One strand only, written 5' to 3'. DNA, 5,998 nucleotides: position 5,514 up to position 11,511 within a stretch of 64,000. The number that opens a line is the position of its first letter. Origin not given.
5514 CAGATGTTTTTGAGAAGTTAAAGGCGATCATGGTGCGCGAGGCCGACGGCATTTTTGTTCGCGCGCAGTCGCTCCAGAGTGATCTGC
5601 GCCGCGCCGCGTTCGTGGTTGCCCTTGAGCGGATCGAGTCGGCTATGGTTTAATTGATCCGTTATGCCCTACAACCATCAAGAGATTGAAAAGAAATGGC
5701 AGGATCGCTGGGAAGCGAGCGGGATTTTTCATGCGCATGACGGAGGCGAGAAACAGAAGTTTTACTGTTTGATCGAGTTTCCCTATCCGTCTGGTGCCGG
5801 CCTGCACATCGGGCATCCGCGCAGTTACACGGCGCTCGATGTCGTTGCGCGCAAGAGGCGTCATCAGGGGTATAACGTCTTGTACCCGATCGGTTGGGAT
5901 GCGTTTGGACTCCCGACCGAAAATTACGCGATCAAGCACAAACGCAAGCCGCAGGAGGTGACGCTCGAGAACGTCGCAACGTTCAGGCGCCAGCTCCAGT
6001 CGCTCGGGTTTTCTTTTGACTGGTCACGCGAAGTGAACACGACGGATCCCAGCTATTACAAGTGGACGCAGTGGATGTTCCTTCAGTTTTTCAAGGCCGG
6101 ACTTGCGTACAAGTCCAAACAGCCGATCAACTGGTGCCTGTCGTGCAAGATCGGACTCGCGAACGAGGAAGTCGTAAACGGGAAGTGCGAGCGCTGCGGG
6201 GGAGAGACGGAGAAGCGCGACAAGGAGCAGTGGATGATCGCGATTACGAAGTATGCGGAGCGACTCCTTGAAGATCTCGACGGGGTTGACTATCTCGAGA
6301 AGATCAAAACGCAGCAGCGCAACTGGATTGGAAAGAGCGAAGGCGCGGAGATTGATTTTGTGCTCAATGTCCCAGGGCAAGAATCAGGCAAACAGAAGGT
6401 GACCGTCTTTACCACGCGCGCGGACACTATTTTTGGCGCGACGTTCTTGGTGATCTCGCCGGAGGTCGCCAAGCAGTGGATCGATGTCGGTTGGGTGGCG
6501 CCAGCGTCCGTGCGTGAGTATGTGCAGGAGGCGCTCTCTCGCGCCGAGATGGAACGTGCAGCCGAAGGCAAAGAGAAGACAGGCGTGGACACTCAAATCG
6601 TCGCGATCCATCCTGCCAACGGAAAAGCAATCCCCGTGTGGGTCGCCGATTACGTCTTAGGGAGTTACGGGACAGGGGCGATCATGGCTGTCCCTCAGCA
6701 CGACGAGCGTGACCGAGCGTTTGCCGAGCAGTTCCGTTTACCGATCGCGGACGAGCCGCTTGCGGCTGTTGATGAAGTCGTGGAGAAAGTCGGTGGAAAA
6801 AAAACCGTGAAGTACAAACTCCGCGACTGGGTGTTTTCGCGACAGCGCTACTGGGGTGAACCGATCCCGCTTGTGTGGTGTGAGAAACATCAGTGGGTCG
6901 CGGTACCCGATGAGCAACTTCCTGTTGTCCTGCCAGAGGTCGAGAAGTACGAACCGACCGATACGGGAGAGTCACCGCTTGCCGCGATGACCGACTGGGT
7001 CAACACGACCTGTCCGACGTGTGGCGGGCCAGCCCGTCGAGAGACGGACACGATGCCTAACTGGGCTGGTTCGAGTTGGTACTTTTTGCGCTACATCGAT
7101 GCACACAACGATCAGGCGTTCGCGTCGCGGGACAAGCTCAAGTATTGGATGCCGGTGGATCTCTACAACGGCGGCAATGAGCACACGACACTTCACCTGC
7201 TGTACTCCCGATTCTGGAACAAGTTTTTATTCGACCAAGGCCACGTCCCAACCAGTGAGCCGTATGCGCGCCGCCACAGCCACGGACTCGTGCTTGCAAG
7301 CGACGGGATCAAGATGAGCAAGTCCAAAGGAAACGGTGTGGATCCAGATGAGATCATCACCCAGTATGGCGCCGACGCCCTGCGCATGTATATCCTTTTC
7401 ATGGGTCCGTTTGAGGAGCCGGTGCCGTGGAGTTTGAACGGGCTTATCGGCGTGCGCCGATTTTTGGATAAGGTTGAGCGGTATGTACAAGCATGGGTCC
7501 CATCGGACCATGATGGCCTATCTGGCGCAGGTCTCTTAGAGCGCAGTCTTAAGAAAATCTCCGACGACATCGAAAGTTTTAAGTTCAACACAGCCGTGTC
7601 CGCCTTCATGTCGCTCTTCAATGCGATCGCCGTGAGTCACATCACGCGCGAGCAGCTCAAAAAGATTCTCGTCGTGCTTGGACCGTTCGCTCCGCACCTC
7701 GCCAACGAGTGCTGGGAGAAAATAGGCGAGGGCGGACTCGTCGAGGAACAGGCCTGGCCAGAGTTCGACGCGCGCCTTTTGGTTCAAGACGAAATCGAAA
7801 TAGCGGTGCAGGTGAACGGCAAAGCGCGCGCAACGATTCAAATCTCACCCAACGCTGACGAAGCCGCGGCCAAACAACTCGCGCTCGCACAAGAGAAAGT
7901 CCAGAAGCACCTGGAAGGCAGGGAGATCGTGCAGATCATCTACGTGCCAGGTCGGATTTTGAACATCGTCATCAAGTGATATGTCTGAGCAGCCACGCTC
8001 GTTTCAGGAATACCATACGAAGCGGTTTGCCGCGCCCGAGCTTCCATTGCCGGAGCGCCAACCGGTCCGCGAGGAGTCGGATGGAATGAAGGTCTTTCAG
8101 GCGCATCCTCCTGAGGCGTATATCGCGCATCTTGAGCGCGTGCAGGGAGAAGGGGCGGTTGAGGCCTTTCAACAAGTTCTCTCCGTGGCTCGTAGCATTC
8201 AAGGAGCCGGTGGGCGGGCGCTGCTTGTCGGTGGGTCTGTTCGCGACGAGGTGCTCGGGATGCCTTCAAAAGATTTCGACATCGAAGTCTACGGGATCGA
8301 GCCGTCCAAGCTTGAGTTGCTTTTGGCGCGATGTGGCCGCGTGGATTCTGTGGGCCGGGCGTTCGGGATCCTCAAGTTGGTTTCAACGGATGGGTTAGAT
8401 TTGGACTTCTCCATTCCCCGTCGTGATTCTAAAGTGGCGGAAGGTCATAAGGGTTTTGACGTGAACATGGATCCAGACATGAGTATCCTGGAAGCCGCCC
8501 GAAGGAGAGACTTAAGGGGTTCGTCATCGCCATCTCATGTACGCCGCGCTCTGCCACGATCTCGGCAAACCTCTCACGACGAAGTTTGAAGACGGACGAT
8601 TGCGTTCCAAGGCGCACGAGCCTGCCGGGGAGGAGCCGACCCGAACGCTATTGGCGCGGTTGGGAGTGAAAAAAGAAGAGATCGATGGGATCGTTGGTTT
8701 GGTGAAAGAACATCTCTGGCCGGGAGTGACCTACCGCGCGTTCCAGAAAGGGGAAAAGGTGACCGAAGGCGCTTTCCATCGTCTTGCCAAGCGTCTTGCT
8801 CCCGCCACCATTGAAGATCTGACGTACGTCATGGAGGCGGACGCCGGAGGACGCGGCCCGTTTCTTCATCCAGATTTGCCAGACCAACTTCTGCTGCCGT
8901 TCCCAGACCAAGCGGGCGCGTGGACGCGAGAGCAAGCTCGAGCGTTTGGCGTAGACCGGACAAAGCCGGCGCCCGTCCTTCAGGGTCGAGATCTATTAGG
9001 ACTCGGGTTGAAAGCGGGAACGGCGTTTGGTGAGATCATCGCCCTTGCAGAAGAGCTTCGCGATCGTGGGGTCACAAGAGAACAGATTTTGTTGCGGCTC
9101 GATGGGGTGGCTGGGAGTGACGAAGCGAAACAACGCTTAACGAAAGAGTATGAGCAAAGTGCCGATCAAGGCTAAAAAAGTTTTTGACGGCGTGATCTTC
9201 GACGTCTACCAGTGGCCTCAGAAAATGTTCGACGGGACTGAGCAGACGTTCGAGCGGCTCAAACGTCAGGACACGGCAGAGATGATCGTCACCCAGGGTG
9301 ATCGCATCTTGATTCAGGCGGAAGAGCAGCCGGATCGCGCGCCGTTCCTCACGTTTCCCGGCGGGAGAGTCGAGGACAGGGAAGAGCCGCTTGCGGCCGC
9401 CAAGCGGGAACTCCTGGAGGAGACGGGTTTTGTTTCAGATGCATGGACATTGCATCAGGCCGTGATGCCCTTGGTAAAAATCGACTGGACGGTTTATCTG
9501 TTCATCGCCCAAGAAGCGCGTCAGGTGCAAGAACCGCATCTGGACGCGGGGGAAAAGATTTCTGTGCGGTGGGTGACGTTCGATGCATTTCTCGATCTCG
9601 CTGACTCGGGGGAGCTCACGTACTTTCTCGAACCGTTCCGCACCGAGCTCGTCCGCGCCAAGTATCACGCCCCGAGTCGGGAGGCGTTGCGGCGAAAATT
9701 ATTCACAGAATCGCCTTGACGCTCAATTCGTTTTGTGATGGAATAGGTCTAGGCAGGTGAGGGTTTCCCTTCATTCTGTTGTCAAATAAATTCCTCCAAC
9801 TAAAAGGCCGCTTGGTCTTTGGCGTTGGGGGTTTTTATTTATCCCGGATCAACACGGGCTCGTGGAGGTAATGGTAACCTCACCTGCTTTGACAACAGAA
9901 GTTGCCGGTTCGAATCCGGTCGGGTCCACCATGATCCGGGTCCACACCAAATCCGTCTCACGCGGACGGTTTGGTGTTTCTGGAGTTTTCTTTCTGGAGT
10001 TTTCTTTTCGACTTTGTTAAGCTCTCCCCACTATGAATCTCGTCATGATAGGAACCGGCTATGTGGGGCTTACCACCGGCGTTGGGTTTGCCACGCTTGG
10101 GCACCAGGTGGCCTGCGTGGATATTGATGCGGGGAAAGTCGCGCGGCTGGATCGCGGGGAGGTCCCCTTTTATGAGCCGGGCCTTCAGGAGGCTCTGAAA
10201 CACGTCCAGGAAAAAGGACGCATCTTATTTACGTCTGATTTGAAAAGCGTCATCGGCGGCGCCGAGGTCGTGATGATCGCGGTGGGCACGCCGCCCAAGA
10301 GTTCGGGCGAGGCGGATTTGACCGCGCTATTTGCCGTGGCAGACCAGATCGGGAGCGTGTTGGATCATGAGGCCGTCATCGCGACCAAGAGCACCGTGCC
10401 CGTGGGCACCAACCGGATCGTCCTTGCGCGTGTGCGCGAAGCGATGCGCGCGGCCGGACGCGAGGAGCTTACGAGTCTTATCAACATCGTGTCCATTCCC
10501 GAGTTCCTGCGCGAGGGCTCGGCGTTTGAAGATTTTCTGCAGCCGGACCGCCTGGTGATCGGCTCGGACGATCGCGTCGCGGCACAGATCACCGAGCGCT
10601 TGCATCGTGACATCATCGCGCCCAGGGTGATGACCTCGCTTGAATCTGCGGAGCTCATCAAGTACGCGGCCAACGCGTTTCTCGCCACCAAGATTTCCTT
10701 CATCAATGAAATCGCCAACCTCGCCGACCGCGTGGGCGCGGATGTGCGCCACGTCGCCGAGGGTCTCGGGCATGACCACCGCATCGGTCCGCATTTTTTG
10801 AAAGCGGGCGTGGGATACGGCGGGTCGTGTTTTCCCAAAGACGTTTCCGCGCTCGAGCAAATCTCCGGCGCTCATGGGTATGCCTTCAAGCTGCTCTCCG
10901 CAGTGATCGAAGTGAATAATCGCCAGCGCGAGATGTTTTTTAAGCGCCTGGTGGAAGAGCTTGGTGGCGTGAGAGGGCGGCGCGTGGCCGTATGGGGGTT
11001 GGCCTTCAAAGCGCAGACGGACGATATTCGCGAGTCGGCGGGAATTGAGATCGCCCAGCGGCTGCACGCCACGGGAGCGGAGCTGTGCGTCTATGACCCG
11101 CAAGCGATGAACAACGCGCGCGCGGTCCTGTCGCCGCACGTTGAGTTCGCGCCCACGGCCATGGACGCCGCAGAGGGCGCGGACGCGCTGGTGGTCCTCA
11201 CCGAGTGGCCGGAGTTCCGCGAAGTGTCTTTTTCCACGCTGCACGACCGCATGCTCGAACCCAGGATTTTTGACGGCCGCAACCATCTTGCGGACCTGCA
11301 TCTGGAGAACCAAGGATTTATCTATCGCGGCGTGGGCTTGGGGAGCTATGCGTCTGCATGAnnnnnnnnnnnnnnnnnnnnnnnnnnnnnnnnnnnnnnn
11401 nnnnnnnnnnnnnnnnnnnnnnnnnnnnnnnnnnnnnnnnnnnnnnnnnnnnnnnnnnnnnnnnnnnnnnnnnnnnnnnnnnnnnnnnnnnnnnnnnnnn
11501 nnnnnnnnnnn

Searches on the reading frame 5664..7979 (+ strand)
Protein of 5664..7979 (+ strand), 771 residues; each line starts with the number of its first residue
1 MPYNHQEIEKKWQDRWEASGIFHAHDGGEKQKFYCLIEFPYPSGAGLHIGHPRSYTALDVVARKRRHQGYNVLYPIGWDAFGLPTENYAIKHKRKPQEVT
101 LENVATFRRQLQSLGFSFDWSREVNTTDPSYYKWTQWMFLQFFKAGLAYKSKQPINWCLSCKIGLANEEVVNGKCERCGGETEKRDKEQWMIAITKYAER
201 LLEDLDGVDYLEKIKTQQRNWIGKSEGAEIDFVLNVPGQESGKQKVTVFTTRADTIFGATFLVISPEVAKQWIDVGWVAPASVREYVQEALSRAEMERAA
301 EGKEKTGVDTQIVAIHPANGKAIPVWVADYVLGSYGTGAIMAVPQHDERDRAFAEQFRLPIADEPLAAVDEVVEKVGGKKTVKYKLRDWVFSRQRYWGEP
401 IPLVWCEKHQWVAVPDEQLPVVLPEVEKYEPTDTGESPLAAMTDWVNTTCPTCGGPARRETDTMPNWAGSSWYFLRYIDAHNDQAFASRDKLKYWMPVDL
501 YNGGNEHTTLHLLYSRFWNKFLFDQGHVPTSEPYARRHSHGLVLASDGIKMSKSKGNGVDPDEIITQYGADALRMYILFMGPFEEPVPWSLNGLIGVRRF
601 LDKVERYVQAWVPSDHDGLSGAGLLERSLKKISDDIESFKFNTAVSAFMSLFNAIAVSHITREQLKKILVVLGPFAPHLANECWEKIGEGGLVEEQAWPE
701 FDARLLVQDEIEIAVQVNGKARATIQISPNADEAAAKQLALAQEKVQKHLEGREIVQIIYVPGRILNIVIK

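Call 54: search_protein_families(library=pfam, proteins=[window:5664-7979:+], max_evalue=0.0001)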
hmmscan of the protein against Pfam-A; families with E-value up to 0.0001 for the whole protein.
window:5664-7979:+ (771 aa): 5 families
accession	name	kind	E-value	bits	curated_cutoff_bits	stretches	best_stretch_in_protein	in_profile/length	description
PF00133.28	tRNA-synt_1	-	4.9e-55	187.4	22.7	2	11-221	1-224/414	tRNA synthetases class I (I, L, M and V)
PF13603.12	tRNA-synt_1_2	-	7.4e-46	156.4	25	1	219-362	1-137/185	Leucyl-tRNA synthetase, editing domain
PF09334.17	tRNA-synt_1g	-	2.5e-29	102.7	20.1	2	39-187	7-151/391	tRNA synthetases class I (M)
PF08264.19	Anticodon_1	-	9.6e-19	68.2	25.1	1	625-733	8-144/148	Anticodon-binding domain of tRNA ligase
PF01406.26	tRNA-synt_1e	-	1.1e-06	28.7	27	0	531-578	234-281/301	tRNA synthetases class I (C) catalytic domain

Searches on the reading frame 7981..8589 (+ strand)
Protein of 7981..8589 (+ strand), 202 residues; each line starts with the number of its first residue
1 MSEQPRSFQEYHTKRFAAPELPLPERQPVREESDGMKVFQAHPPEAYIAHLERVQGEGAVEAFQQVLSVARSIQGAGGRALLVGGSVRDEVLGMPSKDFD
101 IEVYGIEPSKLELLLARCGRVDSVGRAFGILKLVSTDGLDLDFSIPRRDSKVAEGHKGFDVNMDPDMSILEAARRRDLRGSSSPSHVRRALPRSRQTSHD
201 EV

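Call 54: search_protein_families(library=pfam, proteins=[window:7981-8589:+], max_evalue=0.0001)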
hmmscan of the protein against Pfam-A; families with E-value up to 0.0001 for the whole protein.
window:7981-8589:+ (202 aa): 1 family
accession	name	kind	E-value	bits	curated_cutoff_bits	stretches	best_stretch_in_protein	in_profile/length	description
PF01743.26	PolyA_pol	-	4.7e-07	30.6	23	1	81-178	2-96/126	Poly A polymerase head domain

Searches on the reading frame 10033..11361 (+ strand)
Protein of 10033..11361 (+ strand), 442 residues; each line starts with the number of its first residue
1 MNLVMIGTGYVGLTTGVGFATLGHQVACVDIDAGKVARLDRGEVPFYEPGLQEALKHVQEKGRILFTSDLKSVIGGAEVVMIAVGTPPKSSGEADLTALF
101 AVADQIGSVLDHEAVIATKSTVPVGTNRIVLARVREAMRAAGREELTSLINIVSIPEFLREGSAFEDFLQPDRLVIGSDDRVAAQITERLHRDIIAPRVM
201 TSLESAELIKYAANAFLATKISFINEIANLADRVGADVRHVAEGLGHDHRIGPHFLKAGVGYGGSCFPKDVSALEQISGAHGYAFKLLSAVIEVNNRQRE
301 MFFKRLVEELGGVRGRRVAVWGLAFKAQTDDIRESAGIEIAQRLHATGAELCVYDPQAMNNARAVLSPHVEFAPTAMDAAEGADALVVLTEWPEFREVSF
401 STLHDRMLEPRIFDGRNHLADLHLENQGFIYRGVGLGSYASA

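Call 54: search_protein_families(library=pfam, proteins=[window:10033-11361:+], max_evalue=0.0001)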
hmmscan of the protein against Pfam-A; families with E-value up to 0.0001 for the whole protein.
window:10033-11361:+ (442 aa): 3 families
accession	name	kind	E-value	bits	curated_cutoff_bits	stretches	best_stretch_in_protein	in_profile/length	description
PF03721.20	UDPG_MGDP_dh_N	-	4.8e-56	189.7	27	1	1-189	1-186/187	UDP-glucose/GDP-mannose dehydrogenase family, NAD binding domain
PF00984.24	UDPG_MGDP_dh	-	9.1e-38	128.7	25.4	1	204-296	1-93/94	UDP-glucose/GDP-mannose dehydrogenase family, central domain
PF03720.21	UDPG_MGDP_dh_C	-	9.5e-32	109.9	30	1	319-419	1-101/103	UDP-glucose/GDP-mannose dehydrogenase family, UDP binding domain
